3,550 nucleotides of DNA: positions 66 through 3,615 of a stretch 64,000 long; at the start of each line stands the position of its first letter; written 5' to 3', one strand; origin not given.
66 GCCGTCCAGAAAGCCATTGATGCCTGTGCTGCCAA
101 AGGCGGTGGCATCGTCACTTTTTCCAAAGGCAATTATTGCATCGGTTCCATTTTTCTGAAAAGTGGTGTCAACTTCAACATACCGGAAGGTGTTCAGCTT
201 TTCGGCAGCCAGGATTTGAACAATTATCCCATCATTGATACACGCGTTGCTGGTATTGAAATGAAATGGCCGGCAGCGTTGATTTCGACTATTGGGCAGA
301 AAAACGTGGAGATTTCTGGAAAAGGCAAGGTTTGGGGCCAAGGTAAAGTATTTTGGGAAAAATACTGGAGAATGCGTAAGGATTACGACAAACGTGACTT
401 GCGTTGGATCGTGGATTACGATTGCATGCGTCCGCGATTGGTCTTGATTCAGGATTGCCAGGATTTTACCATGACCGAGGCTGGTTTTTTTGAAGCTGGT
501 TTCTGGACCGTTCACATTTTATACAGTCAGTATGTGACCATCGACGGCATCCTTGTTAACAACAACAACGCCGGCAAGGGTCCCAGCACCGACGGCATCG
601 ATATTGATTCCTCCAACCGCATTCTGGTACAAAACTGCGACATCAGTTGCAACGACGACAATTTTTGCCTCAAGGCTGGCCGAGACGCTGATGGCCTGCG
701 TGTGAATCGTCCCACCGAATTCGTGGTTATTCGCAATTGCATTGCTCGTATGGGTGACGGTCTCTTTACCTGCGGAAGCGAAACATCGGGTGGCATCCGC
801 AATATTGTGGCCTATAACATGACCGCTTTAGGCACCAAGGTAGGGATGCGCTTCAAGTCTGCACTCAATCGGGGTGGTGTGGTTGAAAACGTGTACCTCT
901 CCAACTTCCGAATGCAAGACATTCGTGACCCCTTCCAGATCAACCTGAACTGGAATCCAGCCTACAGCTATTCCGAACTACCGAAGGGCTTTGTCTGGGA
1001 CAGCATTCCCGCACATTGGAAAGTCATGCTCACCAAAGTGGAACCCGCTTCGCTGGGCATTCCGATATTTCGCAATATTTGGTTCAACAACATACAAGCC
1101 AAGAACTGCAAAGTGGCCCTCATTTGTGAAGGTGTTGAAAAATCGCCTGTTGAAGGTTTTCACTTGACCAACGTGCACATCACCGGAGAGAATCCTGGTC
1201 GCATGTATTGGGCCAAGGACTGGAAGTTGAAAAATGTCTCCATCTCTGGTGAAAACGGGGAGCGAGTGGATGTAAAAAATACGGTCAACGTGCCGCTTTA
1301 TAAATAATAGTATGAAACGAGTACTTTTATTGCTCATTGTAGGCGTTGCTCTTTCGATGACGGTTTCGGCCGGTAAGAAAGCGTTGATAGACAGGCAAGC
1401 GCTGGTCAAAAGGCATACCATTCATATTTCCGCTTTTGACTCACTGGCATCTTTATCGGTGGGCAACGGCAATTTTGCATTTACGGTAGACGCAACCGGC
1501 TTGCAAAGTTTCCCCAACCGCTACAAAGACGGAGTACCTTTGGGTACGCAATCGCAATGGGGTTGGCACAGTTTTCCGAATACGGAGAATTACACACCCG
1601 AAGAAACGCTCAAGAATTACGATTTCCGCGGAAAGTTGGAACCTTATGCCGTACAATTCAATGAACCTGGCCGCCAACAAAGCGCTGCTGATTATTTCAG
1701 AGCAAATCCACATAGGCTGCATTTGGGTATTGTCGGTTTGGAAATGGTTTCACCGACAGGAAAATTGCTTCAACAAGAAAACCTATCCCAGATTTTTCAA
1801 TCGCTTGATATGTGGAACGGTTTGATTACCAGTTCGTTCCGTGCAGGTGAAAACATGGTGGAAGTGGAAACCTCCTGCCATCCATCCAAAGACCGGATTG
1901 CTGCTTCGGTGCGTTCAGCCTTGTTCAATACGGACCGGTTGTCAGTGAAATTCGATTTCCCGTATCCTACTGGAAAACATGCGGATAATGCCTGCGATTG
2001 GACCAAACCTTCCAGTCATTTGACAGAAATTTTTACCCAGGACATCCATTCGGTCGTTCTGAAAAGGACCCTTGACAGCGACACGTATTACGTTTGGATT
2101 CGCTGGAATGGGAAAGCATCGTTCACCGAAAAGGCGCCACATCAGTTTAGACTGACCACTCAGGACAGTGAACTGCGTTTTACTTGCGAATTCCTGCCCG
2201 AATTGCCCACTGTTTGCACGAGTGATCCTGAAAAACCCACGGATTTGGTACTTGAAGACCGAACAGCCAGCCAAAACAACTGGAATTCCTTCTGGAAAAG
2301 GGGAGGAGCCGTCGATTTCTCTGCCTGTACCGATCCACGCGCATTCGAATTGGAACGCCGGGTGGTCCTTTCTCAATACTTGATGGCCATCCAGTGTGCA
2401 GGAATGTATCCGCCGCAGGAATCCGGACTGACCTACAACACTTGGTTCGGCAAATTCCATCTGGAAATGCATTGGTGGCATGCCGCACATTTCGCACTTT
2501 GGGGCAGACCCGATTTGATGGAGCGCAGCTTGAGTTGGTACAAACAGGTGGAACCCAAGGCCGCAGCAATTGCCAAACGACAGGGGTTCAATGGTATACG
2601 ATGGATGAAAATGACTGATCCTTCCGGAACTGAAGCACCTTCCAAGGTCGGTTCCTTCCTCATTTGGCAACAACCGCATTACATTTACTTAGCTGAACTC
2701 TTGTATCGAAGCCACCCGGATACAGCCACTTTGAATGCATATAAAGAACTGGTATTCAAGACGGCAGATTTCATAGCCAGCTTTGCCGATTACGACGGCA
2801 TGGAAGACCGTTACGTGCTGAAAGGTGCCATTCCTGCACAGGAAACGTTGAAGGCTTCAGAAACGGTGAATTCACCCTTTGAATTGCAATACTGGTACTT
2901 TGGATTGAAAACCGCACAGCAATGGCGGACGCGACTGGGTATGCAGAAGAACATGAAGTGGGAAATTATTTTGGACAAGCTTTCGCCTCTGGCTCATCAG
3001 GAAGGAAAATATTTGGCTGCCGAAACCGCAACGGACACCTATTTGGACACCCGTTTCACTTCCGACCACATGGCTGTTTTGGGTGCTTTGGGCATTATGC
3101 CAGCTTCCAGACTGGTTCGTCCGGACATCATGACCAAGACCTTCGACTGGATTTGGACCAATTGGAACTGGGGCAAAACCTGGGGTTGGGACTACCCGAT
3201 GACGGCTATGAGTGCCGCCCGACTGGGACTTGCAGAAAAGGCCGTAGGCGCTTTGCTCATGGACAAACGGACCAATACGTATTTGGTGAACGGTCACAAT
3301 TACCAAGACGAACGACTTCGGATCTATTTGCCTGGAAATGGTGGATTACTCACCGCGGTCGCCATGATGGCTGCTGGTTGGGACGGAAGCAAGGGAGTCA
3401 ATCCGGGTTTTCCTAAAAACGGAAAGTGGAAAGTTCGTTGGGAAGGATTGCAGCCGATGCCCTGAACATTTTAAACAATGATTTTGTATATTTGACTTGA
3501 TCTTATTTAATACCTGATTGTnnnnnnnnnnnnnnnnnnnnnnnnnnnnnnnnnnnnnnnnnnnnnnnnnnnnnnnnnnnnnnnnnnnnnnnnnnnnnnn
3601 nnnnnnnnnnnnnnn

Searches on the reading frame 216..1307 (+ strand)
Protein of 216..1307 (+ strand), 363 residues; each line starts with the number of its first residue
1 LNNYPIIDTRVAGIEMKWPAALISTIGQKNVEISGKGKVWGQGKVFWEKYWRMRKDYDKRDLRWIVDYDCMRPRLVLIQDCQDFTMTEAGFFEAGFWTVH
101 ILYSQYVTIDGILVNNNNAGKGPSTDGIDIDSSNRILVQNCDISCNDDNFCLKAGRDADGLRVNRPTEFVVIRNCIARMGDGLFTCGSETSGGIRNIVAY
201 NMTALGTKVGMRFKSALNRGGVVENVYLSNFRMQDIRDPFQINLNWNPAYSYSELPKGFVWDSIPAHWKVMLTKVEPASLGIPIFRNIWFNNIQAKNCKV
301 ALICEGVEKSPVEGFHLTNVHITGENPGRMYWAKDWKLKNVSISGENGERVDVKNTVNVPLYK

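Call 9: search_protein_families(library=pfam, proteins=[window:216-1307:+], max_evalue=0.001)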
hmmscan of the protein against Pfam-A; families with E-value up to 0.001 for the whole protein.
window:216-1307:+ (363 aa): 2 families
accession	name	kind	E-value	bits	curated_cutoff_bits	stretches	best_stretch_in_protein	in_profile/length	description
PF00295.23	Glyco_hydro_28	-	3e-23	82.9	22.9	1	18-248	48-255/324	Glycosyl hydrolases family 28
PF13229.12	Beta_helix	-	3.3e-06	27.3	25.9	1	76-202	26-138/158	Right handed beta helix region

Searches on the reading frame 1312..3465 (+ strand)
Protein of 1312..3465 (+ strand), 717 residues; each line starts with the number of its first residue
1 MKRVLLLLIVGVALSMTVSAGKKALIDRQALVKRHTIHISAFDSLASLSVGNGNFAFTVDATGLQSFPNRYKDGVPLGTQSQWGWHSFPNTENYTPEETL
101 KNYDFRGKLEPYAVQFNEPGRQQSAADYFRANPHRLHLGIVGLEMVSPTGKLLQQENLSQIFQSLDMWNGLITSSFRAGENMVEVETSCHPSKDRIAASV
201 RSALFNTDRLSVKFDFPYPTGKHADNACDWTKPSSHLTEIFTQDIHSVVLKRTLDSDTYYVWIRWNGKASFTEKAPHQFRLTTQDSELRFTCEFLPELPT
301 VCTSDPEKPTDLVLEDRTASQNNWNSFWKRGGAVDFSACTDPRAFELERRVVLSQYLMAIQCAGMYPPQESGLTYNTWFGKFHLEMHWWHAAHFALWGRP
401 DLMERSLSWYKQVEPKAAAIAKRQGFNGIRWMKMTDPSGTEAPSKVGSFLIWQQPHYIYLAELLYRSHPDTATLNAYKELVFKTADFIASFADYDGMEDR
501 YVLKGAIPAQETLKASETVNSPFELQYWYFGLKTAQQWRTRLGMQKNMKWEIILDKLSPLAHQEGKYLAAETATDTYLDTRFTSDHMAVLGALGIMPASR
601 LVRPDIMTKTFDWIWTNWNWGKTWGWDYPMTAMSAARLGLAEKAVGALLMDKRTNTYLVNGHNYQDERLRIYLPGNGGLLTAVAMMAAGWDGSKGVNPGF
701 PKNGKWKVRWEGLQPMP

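Call 9: search_protein_families(library=pfam, proteins=[window:1312-3465:+], max_evalue=0.001)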
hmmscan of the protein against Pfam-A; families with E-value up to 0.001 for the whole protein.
window:1312-3465:+ (717 aa): 0 families

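Call 44: search_solved_structures(query=window:1312-3465:+, max_evalue=1)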
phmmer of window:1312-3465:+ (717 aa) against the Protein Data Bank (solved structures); distinct sequences matched with E-value up to 1: 8.
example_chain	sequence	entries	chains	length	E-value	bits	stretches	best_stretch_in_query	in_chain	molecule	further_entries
8p8g_B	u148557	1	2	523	0.73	11.1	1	386-481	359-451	Nitrogenase molybdenum-iron protein beta chain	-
11ne_B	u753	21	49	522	0.81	10.9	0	387-481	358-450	Nitrogenase molybdenum-iron protein beta chain | NITROGENASE MOLYBDENUM-IRON PROTEIN | NITROGENASE MOLYBDENUM IRON PROTEIN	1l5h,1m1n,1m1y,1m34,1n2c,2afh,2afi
4xpi_B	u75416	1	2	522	0.81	10.9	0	387-481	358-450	Nitrogenase molybdenum-iron protein beta chain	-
10zm_D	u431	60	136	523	0.81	10.9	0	387-481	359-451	Nitrogenase molybdenum-iron protein beta chain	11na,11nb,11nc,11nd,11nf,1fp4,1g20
6o7m_B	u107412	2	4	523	0.81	10.9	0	387-481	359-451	Nitrogenase molybdenum-iron protein beta chain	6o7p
6o7l_B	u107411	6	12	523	0.81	10.9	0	387-481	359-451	Nitrogenase molybdenum-iron protein beta chain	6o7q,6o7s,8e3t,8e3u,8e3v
6o7n_B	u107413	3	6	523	0.81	10.9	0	387-481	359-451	Nitrogenase molybdenum-iron protein beta chain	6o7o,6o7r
5cx1_B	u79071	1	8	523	0.82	10.9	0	387-481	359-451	Nitrogenase molybdenum-iron protein beta chain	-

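Call 88: search_protein_families(library=ncbifam, proteins=[window:1312-3465:+], max_evalue=0.1)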
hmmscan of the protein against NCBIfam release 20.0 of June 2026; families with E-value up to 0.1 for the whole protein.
window:1312-3465:+ (717 aa): 0 families
